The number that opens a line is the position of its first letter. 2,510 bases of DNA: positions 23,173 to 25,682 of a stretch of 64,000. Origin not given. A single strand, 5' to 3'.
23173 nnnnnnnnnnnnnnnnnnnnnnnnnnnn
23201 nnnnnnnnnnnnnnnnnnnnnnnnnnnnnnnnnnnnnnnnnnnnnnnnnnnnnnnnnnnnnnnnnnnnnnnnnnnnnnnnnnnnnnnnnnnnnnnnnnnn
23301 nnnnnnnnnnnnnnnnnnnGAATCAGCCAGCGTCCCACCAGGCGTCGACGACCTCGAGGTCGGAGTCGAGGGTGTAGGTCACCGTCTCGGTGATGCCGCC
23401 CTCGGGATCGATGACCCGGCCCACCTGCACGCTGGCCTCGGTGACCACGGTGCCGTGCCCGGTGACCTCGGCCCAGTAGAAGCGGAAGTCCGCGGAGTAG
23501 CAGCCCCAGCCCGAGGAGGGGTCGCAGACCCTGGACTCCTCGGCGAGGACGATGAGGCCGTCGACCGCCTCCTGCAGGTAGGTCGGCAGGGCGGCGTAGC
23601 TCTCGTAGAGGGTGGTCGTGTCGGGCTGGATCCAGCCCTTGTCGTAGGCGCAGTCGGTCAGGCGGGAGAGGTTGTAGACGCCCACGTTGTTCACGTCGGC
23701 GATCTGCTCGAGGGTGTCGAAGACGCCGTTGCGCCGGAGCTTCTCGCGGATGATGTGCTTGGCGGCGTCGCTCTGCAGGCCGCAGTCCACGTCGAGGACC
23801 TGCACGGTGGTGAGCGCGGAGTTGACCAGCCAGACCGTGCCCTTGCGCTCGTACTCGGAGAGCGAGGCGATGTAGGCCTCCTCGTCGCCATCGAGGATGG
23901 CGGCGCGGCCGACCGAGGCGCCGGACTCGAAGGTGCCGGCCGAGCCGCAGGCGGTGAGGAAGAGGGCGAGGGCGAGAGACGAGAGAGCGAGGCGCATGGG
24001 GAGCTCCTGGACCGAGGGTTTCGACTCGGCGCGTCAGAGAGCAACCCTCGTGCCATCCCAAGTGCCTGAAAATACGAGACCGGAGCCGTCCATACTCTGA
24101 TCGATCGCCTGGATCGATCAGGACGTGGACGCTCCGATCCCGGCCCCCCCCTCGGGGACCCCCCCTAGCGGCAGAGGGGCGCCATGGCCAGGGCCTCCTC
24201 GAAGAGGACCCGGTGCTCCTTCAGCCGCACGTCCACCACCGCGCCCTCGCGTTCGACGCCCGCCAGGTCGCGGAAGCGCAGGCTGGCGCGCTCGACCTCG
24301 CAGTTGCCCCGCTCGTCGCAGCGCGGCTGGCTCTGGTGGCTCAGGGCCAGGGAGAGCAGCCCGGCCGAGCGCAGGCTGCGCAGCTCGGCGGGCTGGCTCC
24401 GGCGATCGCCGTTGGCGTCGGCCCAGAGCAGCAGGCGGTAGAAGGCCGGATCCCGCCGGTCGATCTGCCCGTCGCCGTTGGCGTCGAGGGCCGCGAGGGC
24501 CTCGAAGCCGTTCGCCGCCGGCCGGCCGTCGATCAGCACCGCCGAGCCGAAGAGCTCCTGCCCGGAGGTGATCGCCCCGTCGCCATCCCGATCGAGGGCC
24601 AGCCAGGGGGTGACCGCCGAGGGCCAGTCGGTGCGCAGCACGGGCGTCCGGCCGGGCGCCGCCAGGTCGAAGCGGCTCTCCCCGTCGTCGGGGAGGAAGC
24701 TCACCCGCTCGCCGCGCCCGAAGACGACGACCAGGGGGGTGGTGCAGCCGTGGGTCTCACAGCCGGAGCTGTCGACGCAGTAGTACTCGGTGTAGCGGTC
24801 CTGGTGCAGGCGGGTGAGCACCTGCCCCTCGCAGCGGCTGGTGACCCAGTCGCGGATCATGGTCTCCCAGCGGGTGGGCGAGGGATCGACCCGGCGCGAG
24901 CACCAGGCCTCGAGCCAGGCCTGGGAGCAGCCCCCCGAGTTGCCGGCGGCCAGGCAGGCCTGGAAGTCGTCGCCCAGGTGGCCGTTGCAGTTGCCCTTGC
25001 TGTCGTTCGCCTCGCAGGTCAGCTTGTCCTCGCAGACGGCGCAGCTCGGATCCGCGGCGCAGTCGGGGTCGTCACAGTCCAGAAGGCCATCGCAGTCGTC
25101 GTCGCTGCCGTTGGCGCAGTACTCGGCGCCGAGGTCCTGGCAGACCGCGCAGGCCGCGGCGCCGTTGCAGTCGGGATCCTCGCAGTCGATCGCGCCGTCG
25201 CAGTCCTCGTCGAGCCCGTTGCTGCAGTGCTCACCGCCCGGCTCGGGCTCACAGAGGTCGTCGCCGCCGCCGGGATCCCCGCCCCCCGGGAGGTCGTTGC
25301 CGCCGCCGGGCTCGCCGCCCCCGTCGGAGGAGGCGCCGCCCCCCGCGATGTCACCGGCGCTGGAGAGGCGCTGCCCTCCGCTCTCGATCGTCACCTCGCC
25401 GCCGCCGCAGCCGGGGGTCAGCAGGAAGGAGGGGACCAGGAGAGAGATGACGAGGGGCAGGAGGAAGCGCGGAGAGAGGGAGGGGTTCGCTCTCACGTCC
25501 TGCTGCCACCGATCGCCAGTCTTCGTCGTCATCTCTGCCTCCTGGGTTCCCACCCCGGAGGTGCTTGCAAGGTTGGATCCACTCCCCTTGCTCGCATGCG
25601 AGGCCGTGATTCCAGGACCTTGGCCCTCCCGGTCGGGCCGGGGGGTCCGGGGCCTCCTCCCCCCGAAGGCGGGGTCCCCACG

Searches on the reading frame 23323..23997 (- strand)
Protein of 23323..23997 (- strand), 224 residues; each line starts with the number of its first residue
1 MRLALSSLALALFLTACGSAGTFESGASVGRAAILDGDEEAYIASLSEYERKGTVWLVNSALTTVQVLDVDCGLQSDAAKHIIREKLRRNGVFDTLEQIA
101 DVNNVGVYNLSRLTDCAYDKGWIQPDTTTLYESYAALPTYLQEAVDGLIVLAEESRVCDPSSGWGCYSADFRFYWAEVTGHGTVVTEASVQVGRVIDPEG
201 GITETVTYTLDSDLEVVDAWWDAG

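Call 3: search_protein_families(library=pfam, proteins=[window:23323-23997:-], max_evalue=0.1)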
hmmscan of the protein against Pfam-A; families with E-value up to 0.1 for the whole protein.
window:23323-23997:- (224 aa): 0 families

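Call 4: search_protein_families(library=ncbifam, proteins=[window:23323-23997:-], max_evalue=0.1)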
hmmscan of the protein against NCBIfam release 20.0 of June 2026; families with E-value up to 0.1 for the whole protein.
window:23323-23997:- (224 aa): 1 family
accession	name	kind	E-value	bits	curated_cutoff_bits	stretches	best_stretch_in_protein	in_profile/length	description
TIGR01259.1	comE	subfamily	0.05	13.6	152.35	1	54-115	56-116/120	comEA protein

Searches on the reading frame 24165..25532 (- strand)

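Call 3: search_protein_families(library=pfam, proteins=[window:24165-25532:-], max_evalue=0.1)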
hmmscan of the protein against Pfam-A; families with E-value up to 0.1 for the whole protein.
window:24165-25532:- (455 aa): 2 families
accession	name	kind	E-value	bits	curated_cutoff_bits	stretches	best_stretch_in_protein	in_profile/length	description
PF13202.12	EF-hand_5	-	0.005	16.7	25.9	1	346-359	5-18/25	EF hand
PF00404.24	Dockerin_1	-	0.0094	16.6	22.9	0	345-362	32-49/57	Dockerin type I domain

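Call 4: search_protein_families(library=ncbifam, proteins=[window:24165-25532:-], max_evalue=0.1)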
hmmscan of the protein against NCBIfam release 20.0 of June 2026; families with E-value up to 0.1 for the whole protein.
window:24165-25532:- (455 aa): 2 families
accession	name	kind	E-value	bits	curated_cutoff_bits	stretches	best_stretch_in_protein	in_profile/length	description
NF033662.1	acid_disulf_rpt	repeat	3.9e-14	52.1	41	2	98-128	2-32/32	acidic double-disulfide repeat-containing protein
NF041410.1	XopAW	subfamily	0.029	14.1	120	1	312-358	111-154/235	XopAW family type III secretion system calcium-binding effector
